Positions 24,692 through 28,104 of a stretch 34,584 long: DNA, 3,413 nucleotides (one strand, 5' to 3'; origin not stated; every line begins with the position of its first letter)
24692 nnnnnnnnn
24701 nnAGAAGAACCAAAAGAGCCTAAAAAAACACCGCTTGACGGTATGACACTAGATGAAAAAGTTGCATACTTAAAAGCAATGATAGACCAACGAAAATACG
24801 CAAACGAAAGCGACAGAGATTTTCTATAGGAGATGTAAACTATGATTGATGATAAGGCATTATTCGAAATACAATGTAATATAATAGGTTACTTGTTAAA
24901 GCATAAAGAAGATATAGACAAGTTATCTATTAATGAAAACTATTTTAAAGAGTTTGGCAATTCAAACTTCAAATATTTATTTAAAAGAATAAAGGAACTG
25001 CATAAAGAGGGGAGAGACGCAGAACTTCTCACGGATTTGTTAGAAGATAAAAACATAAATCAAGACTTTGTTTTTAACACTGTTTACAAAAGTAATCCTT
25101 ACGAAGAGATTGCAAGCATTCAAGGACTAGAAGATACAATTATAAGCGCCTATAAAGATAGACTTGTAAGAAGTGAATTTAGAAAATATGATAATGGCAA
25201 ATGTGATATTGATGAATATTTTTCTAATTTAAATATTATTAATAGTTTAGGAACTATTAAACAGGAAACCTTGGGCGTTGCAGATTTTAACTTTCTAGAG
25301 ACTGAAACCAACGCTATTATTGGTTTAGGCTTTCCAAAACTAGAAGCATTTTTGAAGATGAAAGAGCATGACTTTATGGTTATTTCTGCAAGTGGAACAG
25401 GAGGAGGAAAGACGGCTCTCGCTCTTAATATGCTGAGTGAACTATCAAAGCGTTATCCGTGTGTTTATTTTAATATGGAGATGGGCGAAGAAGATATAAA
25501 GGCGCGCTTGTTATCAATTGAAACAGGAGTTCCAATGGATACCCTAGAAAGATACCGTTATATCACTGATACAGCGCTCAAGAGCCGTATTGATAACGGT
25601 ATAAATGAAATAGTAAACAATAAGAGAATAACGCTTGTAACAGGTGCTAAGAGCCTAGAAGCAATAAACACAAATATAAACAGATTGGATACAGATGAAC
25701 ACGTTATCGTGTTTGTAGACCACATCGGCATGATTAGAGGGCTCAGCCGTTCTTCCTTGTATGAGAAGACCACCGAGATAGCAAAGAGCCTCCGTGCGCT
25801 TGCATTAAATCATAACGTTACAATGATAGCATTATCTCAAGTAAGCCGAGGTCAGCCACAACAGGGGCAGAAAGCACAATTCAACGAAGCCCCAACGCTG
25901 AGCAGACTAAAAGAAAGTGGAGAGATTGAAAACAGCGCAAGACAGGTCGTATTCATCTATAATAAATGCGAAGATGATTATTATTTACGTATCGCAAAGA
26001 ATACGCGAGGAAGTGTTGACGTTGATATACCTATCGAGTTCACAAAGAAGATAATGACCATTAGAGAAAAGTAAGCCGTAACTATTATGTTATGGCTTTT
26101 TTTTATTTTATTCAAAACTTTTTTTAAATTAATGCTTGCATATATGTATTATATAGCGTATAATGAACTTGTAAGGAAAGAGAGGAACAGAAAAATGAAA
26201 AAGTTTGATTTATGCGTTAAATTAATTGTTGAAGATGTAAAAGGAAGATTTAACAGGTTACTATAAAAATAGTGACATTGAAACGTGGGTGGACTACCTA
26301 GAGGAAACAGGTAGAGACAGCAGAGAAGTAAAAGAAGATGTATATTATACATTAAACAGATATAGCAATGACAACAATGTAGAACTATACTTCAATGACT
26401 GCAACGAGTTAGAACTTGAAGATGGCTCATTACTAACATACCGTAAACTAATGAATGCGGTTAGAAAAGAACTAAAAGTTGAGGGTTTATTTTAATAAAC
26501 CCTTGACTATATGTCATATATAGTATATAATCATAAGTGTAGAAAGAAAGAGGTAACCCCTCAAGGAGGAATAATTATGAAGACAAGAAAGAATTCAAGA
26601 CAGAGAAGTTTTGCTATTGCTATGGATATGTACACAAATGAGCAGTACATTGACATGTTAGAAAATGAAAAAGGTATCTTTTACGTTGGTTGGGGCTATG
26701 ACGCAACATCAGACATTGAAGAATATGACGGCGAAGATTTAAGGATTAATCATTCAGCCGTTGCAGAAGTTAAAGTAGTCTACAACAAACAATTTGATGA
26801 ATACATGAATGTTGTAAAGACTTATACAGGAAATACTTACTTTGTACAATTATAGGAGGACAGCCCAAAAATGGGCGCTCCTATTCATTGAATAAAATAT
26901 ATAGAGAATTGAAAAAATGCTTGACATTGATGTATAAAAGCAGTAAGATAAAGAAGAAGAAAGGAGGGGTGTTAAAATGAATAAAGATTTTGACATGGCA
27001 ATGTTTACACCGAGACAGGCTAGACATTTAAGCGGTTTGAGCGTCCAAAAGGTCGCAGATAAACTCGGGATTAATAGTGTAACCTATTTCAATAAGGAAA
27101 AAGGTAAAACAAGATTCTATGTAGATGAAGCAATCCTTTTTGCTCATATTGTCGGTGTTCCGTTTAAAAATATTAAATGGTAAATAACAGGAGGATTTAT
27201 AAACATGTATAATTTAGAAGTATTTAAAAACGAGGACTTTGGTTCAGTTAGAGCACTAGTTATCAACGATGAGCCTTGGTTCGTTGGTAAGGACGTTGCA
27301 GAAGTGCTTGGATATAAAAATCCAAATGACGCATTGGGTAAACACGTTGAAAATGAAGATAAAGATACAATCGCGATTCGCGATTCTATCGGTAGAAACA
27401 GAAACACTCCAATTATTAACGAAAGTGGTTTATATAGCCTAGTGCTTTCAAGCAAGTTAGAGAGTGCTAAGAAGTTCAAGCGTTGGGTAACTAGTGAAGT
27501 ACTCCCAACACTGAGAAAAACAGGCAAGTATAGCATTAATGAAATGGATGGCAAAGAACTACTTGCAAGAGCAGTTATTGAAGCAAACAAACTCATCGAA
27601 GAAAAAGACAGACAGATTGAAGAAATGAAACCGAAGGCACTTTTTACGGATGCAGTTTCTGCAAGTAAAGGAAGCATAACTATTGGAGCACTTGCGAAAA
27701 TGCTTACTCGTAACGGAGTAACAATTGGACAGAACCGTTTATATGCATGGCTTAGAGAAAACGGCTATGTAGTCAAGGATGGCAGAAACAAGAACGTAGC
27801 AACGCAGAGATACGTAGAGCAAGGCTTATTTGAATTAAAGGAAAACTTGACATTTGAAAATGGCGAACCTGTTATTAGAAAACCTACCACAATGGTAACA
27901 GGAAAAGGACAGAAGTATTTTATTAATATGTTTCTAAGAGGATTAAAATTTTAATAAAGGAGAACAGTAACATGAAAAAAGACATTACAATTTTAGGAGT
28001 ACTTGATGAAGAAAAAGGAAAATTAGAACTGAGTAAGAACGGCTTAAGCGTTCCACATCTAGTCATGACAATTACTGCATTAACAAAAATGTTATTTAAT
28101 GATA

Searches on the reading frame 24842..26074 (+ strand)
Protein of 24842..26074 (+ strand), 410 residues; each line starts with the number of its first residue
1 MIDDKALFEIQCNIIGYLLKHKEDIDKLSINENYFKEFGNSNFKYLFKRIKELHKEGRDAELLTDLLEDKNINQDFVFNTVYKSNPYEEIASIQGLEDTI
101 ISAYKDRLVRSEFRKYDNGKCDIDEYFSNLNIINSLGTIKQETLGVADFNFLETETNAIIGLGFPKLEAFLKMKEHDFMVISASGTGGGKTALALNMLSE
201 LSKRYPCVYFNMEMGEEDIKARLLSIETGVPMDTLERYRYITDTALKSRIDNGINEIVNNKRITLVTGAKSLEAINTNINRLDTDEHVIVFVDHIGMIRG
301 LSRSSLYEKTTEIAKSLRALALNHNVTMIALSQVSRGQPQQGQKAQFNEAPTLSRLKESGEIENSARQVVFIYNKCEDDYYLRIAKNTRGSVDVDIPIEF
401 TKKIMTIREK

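Call 7: search_protein_families(library=pfam, proteins=[window:24842-26074:+], max_evalue=0.01)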
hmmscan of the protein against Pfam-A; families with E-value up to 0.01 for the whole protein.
window:24842-26074:+ (410 aa): 2 families
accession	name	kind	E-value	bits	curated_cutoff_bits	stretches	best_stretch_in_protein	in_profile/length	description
PF03796.21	DnaB_C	-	1.7e-33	116.5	27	1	163-406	5-252/255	DnaB-like helicase C terminal domain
PF13481.12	AAA_25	-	0.00029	21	27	1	183-336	39-192/195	AAA domain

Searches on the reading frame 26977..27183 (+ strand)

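Call 81: search_protein_families(library=phrogs, proteins=[window:26977-27183:+], max_evalue=0.001)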
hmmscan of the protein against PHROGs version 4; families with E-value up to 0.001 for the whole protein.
window:26977-27183:+ (68 aa): 2 families
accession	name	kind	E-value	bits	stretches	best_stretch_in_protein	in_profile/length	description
phrog_2328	-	transcription regulation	4e-07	30.9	1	14-64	22-72/128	transcriptional repressor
phrog_3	-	transcription regulation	2.8e-05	25.1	1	13-63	94-142/430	transcriptional repressor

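Call 96: search_protein_families(library=ncbifam, proteins=[window:26977-27183:+], max_evalue=0.01)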
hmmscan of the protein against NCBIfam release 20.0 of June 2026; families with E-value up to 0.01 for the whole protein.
window:26977-27183:+ (68 aa): 0 families

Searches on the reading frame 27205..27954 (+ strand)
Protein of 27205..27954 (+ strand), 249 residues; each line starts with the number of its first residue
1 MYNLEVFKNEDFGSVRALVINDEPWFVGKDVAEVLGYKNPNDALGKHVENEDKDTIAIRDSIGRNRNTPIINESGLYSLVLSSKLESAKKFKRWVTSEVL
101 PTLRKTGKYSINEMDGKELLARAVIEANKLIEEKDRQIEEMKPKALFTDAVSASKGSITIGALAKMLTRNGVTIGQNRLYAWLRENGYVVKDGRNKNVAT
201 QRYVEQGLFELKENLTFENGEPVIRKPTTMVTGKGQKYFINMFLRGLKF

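Call 81: search_protein_families(library=phrogs, proteins=[window:27205-27954:+], max_evalue=0.001)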
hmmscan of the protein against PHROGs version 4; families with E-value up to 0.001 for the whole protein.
window:27205-27954:+ (249 aa): 16 families
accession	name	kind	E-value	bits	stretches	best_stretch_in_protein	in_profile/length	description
phrog_130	-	transcription regulation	2.7e-88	298.1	1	1-245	157-410/480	anti-repressor Ant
phrog_463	-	transcription regulation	7e-48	164.3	1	1-142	2-144/250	anti-repressor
phrog_2899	-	transcription regulation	3e-45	155.9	1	2-142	5-138/263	anti-repressor Ant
phrog_7940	-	unknown function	1.2e-39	137.4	1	1-113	1-111/252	-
phrog_63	-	transcription regulation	3.6e-36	126.4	1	120-246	233-359/431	anti-repressor Ant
phrog_9438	-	transcription regulation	1.8e-34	119.2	1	135-245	2-113/121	anti-repressor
phrog_2593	-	transcription regulation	9.5e-31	108.4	1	12-123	27-147/255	anti-repressor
phrog_2977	-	transcription regulation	4.2e-28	99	1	1-86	61-148/150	anti-repressor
phrog_2011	-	transcription regulation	5.5e-27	96.2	1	4-132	1-140/275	anti-repressor Ant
phrog_5060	-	transcription regulation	1.2e-26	95.1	1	14-168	16-174/224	anti-repressor Ant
phrog_245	-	transcription regulation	7.4e-26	92.4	1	13-115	49-151/319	anti-repressor Ant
phrog_25722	-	unknown function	1.3e-25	90.9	1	1-113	1-112/150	-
phrog_9976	-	transcription regulation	5.8e-23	82.7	1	15-135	11-132/188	anti-repressor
phrog_15968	-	transcription regulation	1.6e-13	51.7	1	179-244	1-67/73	anti-repressor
phrog_373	-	transcription regulation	7.5e-08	33.1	1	10-144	84-224/373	anti-repressor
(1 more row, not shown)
